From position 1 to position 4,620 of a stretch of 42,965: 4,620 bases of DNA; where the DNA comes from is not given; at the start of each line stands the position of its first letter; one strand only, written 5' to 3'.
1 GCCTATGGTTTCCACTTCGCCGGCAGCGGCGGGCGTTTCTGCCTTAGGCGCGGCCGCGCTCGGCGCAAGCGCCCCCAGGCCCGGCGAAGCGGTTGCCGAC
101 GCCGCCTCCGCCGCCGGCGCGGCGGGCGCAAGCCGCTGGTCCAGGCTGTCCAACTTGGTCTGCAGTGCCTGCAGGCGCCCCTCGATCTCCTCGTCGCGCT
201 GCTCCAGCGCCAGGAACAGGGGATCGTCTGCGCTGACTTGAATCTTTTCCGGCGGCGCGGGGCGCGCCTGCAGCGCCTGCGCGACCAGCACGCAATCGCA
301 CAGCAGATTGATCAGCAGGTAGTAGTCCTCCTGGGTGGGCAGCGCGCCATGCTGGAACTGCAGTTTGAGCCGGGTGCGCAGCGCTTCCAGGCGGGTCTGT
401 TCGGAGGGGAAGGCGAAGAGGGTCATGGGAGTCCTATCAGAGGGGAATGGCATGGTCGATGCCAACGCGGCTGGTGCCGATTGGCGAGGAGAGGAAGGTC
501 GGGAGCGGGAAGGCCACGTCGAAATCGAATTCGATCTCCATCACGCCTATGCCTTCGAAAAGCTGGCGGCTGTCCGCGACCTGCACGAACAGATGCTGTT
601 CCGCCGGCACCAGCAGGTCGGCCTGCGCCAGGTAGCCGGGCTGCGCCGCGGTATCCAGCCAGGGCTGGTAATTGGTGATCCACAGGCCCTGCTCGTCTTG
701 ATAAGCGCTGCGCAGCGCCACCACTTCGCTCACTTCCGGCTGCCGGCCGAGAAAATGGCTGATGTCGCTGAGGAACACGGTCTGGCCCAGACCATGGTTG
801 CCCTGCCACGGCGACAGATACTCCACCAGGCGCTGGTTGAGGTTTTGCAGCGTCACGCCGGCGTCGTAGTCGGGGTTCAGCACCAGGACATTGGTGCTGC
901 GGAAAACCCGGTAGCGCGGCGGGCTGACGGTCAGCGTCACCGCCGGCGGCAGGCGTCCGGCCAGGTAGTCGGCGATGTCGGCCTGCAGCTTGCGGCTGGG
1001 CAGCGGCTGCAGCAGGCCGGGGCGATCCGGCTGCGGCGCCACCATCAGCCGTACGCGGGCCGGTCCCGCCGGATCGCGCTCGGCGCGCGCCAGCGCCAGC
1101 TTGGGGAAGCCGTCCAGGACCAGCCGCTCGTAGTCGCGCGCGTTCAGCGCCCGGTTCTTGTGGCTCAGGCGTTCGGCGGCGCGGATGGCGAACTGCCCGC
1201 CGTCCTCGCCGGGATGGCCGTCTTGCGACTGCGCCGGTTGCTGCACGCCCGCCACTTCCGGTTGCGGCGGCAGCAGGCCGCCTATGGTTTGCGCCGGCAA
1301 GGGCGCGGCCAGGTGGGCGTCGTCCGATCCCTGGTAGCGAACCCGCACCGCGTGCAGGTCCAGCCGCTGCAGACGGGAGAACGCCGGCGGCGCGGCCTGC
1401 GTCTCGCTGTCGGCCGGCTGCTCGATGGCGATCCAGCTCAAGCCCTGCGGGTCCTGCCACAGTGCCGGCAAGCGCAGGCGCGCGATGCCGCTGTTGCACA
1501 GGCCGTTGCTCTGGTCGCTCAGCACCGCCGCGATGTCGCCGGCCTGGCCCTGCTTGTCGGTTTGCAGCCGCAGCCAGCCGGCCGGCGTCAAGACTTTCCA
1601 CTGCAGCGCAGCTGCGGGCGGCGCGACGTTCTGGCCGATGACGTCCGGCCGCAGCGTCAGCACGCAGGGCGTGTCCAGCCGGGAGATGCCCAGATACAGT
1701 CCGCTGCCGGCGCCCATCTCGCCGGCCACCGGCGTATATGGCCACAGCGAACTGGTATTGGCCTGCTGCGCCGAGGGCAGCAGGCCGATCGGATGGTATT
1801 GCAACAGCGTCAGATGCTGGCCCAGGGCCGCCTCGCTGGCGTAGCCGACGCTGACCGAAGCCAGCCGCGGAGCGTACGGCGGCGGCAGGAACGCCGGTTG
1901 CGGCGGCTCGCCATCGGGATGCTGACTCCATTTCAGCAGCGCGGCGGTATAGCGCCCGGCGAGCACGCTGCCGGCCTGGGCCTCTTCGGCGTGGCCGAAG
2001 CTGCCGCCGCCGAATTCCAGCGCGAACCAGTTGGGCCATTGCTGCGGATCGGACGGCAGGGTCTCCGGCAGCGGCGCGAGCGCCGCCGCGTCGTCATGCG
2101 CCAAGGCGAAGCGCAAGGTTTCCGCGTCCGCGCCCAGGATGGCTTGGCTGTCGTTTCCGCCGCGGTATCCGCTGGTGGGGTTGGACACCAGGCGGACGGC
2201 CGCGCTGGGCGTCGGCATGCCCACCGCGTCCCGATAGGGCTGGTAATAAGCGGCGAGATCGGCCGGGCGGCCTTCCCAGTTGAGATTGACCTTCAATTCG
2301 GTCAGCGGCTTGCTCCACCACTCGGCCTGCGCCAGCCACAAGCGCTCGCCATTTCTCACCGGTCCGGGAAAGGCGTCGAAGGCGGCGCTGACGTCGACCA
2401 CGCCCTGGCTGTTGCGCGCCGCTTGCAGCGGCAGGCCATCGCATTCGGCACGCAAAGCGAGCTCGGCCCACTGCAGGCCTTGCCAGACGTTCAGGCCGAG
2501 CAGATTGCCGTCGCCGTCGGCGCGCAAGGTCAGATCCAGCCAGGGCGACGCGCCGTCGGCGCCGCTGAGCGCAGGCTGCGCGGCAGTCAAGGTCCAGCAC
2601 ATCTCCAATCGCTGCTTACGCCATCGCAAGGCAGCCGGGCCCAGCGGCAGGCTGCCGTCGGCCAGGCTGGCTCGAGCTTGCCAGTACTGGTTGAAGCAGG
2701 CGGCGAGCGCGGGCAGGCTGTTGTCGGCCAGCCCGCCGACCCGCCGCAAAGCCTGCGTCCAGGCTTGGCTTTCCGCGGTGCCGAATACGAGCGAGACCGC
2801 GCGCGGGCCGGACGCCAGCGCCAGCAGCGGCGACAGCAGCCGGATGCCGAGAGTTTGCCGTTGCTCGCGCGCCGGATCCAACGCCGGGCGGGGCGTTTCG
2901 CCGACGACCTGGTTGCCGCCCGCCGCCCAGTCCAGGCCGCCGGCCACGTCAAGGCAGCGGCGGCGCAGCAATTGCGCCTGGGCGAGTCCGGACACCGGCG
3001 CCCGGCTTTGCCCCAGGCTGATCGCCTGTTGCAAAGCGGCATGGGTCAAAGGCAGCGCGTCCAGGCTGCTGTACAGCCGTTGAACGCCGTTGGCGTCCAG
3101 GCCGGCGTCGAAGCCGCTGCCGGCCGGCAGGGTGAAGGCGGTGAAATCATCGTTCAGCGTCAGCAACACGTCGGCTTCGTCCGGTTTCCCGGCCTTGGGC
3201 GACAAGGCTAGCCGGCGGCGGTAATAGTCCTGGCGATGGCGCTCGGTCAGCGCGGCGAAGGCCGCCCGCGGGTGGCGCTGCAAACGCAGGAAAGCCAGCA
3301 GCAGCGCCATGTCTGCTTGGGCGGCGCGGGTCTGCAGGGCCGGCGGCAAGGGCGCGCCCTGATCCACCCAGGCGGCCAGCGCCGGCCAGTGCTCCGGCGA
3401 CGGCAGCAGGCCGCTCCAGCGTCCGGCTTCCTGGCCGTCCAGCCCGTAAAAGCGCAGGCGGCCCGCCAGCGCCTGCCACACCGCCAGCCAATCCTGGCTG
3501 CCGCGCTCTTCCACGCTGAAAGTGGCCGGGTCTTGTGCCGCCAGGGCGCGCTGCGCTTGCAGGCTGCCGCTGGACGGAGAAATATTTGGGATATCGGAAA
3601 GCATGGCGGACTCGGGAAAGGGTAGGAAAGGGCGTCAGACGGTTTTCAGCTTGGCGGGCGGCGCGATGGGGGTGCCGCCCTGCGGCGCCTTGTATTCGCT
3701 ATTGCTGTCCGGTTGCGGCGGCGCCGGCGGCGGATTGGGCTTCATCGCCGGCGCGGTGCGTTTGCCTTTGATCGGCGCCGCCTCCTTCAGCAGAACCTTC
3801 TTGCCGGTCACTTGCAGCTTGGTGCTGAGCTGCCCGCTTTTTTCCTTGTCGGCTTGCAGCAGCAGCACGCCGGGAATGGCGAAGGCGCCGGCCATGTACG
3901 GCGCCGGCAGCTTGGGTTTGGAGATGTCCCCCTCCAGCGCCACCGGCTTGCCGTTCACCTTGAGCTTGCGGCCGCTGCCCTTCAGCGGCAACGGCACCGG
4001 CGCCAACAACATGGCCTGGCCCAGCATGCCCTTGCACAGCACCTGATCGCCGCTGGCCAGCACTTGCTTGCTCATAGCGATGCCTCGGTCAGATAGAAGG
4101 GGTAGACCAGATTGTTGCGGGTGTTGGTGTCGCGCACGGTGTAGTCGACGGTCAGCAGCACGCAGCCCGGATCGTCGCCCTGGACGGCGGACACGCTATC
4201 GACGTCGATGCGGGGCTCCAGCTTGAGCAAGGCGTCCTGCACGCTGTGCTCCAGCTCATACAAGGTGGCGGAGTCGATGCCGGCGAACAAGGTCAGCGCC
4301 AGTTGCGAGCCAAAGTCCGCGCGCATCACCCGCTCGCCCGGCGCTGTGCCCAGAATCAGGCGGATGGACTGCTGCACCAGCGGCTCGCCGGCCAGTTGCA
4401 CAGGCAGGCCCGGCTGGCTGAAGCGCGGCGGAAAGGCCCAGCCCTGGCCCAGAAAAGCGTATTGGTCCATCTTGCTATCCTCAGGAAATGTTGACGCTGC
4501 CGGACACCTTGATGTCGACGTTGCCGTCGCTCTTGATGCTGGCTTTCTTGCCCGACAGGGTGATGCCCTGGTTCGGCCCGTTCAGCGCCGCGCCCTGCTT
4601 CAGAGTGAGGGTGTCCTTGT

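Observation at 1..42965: Afp/PVC-like extracellular contractile injection system (eCIS) in two co-oriented blocks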

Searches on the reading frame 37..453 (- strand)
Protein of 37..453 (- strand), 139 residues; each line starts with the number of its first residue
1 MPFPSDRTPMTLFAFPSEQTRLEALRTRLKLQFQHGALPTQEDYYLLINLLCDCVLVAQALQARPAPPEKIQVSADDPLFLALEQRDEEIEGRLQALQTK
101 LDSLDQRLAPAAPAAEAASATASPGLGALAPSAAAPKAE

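Call 49: search_protein_families(library=pfam, proteins=[window:37-453:-], max_evalue=5)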
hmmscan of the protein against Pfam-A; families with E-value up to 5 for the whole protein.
seq(139 aa): 3 families
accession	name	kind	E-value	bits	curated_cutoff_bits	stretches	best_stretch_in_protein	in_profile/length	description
PF13094.11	CENP-Q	-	0.068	13.7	28.5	1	68-116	99-152/162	CENP-Q, a CENPA-CAD centromere complex subunit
PF23991.1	DUF7310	-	0.078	13.9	40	1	82-120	41-79/83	Coiled-coil region of unknown function (DUF7310)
PF16526.10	CLZ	-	0.079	13.8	26.7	1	84-109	23-48/71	C-terminal leucine zipper domain of cyclic nucleotide-gated channels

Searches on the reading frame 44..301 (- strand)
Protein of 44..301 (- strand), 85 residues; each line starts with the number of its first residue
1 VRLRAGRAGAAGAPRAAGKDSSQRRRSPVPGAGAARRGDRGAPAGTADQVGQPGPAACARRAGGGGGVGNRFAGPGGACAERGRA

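Call 3: search_protein_families(library=pfam, proteins=[window:44-301:-], max_evalue=0.01)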
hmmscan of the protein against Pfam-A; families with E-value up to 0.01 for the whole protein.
window:44-301:- (85 aa): 0 families

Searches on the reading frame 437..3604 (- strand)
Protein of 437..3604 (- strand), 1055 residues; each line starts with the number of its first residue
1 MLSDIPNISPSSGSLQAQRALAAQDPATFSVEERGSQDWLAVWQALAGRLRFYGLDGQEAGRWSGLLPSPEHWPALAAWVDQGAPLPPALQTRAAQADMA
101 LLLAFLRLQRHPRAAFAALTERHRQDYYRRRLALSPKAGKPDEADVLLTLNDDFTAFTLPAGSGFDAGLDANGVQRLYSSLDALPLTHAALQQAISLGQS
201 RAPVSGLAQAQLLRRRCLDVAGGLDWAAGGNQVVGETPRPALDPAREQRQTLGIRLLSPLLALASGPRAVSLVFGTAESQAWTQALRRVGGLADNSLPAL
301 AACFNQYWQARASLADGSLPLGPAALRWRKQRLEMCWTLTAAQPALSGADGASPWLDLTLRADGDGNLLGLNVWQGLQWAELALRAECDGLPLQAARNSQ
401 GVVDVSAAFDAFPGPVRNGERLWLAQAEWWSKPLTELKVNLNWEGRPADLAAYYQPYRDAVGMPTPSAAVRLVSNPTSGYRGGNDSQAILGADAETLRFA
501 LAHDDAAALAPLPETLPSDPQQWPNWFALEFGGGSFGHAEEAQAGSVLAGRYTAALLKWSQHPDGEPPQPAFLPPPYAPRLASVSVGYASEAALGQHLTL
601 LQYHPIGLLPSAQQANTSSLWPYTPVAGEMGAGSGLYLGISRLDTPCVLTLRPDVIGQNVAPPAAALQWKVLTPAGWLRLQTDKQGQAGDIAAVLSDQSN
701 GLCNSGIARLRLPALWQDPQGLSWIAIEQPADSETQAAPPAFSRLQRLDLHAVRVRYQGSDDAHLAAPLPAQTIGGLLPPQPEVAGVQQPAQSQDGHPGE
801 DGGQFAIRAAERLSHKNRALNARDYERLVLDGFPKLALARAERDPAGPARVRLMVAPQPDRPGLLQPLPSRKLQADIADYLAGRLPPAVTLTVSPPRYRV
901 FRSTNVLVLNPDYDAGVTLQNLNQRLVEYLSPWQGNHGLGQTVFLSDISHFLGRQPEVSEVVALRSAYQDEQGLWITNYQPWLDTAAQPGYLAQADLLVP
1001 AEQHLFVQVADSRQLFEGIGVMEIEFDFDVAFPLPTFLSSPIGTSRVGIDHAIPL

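Call 3: search_protein_families(library=pfam, proteins=[window:437-3604:-], max_evalue=0.01)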
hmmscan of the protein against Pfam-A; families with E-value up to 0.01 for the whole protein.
window:437-3604:- (1055 aa): 1 family
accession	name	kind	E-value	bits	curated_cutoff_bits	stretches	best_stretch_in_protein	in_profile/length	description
PF04865.19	Baseplate_J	-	0.00022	21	21.1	1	785-949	98-253/255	Baseplate J-like protein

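Call 29: search_solved_structures(query=window:437-3604:-, max_evalue=0.01)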
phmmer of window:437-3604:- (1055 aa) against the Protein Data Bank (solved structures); distinct sequences matched with E-value up to 0.01: 6.
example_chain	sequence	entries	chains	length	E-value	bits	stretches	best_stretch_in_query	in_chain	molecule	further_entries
7b5h_AH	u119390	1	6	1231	5.4e-43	150.5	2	569-972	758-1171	All3317 protein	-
6rao_I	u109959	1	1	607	4.5e-24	87.8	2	88-194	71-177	Afp11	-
6j0n_J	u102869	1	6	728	1.6e-21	79.3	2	664-937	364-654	Pvc11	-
7aeb_G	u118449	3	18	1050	2.5e-20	75.4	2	694-1007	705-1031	Baseplate_J domain-containing protein | Baseplate protein J-like domain-containing protein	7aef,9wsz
9qgl_A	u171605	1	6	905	6e-18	67.5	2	677-942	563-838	Photorhabdus luminescens subsp. laumondii TTO1 complete genome segment 6/17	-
9rce_A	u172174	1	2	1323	2.9e-15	58.6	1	688-1027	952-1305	Baseplate protein J-like domain-containing protein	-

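Call 50: search_protein_families(library=ncbifam, proteins=[window:437-3604:-], max_evalue=0.01)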
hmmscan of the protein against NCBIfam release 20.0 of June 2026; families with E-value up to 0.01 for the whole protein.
window:437-3604:- (1055 aa): 0 families

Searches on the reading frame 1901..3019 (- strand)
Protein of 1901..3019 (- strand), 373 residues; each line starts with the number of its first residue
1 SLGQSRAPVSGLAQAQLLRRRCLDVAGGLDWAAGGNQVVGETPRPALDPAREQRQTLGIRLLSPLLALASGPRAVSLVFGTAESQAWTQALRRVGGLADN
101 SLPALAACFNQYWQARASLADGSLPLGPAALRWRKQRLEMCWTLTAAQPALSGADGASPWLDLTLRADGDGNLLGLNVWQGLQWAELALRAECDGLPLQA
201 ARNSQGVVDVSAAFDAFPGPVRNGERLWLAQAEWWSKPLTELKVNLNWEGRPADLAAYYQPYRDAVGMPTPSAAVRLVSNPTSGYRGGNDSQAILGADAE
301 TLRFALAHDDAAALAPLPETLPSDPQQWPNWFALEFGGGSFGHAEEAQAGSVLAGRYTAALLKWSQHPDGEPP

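Call 90: search_solved_structures(query=window:1901-3019:-, max_evalue=1)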
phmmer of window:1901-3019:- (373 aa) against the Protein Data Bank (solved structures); distinct sequences matched with E-value up to 1: 1.
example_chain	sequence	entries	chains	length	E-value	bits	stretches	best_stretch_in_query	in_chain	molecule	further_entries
3mq0_A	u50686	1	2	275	0.46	12.9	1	65-175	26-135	Transcriptional repressor of the blcABC operon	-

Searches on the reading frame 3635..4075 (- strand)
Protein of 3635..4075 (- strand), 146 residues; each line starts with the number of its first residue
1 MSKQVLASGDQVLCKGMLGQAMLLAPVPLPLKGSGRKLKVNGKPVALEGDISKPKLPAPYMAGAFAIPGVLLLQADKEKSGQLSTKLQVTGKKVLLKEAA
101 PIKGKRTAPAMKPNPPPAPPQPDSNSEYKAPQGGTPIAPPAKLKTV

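Call 3: search_protein_families(library=pfam, proteins=[window:3635-4075:-], max_evalue=0.01)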
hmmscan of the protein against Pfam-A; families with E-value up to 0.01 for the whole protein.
window:3635-4075:- (146 aa): 1 family
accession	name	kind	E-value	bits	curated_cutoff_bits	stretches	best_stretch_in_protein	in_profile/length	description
PF19267.4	CIS_spike_tip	-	6.7e-24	84.8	24.1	1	1-129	1-126/141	Contractile injection system spike tip protein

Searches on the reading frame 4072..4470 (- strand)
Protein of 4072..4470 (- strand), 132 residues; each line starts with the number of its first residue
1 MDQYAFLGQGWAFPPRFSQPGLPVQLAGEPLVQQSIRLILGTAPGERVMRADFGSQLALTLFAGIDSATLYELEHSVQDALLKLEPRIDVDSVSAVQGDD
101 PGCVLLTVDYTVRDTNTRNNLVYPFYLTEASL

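Call 3: search_protein_families(library=pfam, proteins=[window:4072-4470:-], max_evalue=0.01)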
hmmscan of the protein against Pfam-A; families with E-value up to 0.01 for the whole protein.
window:4072-4470:- (132 aa): 1 family
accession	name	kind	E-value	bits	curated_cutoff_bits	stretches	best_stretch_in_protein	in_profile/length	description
PF04965.19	GPW_gp25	-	2.7e-21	75.6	27.2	1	31-116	6-95/96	Baseplate wedge protein gp25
